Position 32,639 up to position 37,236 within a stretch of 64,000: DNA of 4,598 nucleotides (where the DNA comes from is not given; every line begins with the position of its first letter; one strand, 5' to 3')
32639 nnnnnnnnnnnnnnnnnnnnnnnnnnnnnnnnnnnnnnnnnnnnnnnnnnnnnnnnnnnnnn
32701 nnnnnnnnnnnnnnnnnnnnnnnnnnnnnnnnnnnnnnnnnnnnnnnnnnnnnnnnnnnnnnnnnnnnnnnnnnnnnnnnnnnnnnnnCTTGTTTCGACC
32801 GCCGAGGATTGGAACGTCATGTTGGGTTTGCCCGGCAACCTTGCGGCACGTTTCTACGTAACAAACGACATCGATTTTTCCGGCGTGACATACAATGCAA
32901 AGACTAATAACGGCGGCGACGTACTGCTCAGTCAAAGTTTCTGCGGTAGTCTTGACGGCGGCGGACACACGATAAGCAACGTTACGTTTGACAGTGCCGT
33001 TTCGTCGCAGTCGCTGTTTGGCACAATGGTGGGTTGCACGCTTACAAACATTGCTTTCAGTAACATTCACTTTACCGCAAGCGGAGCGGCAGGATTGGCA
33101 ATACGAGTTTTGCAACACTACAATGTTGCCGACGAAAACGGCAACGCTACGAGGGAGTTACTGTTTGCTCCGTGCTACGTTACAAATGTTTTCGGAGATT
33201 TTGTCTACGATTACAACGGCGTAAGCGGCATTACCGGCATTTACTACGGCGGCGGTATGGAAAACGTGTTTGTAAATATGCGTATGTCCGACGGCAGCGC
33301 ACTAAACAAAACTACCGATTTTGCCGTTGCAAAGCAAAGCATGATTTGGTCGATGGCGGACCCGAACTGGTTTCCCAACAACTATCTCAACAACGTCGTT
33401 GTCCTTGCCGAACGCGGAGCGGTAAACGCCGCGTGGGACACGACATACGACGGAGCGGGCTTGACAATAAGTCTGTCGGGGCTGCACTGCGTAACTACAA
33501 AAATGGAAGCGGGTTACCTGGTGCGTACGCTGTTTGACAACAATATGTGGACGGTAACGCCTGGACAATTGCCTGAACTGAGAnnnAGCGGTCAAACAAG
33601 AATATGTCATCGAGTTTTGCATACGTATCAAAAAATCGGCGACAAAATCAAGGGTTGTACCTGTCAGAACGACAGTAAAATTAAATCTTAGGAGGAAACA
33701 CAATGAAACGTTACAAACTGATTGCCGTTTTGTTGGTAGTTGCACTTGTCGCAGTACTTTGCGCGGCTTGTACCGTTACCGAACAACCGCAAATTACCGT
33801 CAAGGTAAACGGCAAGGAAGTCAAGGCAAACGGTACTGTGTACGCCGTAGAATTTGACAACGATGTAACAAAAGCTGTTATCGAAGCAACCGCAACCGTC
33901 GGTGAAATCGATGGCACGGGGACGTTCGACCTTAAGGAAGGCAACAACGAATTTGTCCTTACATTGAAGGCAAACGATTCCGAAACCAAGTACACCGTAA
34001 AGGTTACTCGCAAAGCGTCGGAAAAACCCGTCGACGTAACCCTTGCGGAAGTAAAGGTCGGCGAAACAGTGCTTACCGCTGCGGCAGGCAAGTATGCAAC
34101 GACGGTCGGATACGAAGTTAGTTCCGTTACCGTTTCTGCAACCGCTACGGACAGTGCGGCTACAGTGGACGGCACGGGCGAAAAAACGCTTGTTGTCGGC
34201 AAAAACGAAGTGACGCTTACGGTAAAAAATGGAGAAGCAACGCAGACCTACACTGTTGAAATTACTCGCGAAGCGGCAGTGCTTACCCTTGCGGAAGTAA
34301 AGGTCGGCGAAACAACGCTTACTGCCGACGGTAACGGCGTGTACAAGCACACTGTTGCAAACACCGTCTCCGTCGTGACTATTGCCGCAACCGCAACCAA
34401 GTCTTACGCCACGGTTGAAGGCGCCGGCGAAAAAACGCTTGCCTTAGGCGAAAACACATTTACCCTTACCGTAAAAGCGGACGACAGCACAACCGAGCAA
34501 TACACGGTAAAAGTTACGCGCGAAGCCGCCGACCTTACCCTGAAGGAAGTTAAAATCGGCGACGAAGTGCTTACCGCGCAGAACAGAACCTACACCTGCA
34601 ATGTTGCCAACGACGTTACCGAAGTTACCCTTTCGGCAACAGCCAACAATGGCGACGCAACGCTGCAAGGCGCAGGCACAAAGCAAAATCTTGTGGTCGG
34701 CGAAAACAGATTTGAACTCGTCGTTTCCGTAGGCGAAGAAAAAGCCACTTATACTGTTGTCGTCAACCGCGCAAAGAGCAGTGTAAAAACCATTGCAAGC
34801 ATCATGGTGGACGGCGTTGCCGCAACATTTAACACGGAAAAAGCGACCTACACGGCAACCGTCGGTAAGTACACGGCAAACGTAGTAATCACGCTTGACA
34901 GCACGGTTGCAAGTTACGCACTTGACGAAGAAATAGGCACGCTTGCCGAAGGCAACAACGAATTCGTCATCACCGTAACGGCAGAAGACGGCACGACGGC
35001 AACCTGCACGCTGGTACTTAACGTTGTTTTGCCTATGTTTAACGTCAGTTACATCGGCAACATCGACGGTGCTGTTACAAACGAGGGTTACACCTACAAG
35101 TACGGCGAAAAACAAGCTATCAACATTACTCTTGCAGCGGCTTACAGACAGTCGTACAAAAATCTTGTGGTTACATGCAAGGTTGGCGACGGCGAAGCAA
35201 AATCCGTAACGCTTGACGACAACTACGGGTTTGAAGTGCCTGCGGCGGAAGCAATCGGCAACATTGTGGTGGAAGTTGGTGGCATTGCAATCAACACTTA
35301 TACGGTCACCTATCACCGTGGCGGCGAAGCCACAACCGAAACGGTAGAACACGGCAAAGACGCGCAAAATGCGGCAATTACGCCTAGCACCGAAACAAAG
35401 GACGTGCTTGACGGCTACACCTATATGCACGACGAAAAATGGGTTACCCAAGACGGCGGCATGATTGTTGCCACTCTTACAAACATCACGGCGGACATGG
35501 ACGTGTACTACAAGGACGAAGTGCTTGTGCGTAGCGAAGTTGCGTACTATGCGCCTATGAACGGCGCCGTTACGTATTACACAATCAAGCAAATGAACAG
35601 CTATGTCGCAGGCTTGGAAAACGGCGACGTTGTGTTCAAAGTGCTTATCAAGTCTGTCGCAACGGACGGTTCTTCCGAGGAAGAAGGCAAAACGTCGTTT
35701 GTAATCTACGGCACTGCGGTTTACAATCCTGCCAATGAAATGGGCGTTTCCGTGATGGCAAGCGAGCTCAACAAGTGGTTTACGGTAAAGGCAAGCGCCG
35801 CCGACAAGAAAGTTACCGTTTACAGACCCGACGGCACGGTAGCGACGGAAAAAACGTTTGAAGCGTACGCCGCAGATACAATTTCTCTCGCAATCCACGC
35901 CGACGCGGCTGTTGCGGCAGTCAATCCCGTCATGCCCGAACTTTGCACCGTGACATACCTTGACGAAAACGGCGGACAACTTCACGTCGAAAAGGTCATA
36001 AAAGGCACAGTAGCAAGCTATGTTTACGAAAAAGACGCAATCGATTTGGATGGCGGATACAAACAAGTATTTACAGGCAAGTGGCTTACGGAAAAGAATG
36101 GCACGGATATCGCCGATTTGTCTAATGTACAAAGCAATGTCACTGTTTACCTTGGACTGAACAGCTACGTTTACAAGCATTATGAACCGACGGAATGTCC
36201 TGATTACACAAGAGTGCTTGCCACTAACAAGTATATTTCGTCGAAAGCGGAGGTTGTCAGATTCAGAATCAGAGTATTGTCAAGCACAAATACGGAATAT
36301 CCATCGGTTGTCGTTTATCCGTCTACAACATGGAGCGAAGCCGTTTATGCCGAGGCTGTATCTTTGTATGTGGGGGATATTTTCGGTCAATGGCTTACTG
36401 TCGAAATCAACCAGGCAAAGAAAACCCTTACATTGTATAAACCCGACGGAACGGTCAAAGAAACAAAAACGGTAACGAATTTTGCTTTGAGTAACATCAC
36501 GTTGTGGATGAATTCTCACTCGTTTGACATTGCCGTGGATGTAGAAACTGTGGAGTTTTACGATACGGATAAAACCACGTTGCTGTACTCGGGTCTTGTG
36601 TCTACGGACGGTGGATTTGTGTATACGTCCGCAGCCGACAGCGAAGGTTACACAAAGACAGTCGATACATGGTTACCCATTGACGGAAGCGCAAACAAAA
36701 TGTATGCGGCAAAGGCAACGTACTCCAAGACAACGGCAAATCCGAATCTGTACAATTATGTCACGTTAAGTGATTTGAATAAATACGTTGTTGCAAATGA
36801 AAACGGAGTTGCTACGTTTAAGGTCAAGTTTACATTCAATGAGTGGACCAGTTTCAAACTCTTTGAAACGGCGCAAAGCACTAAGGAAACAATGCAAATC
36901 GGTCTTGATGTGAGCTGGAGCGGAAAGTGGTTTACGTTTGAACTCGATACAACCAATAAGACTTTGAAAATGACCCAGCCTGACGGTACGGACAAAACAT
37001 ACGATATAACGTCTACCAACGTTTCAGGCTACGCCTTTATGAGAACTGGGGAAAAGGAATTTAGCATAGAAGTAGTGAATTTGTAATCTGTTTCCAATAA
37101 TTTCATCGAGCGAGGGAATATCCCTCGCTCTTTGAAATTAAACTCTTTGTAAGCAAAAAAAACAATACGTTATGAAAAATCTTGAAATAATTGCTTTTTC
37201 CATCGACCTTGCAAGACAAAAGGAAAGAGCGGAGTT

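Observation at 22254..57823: The same seven-gene surface/import cassette occurs twice (22.3-37.1 kb and 42.5-57.8 kb)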

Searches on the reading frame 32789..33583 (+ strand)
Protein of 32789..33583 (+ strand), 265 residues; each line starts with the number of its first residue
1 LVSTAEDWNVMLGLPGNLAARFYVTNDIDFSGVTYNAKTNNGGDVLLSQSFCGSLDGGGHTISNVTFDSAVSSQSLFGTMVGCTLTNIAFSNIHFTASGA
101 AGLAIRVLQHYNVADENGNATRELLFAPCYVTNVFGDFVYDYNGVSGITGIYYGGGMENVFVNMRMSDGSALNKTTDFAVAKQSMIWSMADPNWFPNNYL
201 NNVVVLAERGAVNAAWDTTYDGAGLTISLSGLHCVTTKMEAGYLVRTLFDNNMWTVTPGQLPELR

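Call 73: search_protein_families(library=pfam, proteins=[window:32789-33583:+], max_evalue=5)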
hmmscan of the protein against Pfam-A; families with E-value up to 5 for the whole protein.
window:32789-33583:+ (265 aa): 0 families

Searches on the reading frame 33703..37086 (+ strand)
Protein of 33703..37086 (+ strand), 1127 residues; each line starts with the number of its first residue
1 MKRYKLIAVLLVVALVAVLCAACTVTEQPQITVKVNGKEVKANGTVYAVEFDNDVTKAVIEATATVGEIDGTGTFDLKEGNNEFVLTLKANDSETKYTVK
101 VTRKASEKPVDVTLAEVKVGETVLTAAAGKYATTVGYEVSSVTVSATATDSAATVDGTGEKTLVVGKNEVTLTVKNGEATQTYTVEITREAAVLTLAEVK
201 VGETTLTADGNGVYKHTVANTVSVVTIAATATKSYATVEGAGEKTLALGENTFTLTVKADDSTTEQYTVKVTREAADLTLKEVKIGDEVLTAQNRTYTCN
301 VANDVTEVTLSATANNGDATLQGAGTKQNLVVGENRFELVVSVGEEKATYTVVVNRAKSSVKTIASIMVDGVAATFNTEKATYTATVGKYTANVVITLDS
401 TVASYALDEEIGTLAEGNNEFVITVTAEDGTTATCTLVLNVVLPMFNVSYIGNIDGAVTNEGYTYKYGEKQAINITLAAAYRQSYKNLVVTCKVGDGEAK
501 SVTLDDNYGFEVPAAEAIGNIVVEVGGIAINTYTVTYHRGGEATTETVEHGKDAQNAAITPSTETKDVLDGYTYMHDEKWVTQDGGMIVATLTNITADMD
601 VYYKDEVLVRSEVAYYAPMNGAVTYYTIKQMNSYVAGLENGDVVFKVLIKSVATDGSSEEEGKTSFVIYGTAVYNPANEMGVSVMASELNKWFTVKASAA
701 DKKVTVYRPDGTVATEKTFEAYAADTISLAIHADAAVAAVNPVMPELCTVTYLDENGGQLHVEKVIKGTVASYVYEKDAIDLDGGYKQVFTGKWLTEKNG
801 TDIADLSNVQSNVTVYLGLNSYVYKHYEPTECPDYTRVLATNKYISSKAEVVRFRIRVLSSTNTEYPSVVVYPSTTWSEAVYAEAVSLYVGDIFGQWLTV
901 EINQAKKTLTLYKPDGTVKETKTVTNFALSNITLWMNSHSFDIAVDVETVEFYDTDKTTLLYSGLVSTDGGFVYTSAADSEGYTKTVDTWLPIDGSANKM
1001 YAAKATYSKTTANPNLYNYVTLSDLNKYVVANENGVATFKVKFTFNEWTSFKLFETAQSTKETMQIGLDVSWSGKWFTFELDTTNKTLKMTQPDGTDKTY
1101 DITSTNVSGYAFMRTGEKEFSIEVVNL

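Call 4: search_protein_families(library=pfam, proteins=[window:33703-37086:+], max_evalue=0.01)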
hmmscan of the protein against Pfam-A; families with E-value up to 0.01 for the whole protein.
window:33703-37086:+ (1127 aa): 1 family
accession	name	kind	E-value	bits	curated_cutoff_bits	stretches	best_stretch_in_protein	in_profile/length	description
PF12733.13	Cadherin-like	-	3.5e-18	66.3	24.2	3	292-356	13-88/89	Cadherin-like beta sandwich domain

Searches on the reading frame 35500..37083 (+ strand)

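Call 73: search_protein_families(library=pfam, proteins=[window:35500-37083:+], max_evalue=5)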
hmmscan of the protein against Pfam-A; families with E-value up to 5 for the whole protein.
window:35500-37083:+ (528 aa): 3 families
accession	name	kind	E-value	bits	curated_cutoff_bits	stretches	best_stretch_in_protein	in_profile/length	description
PF06062.16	UPF0231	-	0.059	14.2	25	0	294-345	23-76/121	Uncharacterised protein family (UPF0231)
PF23152.1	GDH_2nd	-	0.25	11.2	27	0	14-57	148-191/225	NAD-specific glutamate dehydrogenase, second domain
PF23049.1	DUF7039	-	3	8.8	27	0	473-508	68-102/105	Domain of unknown function (DUF7039)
